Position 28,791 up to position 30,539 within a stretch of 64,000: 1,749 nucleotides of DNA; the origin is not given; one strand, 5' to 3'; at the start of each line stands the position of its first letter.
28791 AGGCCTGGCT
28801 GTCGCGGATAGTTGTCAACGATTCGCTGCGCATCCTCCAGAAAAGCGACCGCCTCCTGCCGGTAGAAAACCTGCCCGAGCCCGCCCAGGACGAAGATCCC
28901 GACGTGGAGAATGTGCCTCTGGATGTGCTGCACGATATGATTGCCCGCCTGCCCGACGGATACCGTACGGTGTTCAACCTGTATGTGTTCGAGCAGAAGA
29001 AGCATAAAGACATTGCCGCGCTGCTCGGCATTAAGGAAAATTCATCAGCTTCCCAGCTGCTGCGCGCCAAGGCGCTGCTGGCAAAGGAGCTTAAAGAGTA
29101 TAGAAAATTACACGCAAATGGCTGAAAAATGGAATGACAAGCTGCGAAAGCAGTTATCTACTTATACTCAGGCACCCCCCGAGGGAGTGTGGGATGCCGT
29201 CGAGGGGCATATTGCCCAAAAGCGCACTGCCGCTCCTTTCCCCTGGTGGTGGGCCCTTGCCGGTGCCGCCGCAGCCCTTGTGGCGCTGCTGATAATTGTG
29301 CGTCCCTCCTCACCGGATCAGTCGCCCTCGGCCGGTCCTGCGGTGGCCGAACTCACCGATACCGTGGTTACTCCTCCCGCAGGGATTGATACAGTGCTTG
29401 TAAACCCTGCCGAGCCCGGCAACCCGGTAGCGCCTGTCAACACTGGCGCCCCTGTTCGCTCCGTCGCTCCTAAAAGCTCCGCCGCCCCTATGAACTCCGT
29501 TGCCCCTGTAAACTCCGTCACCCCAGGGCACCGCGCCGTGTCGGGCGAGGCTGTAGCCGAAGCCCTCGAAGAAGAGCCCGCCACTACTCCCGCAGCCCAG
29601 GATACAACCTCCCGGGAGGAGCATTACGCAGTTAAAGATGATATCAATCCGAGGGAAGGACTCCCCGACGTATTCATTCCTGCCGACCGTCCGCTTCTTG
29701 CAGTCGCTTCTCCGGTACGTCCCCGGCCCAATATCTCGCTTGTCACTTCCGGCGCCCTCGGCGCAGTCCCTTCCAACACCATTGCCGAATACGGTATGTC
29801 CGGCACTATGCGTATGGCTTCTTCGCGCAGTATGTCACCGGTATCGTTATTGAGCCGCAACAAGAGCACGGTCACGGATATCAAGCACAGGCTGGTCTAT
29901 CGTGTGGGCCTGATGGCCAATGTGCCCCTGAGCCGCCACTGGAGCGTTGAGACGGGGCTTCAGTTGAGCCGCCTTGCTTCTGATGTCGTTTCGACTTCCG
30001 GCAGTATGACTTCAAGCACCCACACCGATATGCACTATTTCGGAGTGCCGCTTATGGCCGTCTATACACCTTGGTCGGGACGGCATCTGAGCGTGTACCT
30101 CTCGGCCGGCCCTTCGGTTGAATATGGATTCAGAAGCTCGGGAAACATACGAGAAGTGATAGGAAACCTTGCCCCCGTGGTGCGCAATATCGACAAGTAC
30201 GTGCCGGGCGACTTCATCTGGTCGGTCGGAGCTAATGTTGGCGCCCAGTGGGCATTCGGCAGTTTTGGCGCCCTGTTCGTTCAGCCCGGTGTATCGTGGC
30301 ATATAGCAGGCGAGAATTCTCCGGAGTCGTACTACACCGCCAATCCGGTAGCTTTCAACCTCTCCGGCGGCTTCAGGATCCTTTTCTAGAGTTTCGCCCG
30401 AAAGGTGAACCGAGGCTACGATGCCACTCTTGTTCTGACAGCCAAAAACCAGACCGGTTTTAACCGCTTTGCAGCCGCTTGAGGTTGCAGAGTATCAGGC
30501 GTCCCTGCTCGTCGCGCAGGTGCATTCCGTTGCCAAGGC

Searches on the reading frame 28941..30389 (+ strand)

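Call 33: search_protein_families(library=pfam, proteins=[window:28941-30389:+], max_evalue=0.001)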
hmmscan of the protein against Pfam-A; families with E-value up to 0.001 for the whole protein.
window:28941-30389:+ (482 aa): 1 family
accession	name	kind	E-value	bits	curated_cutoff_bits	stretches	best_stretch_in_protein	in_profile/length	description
PF13568.12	OMP_b-brl_2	-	8.7e-12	45.9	27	1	297-440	24-157/175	Outer membrane protein beta-barrel domain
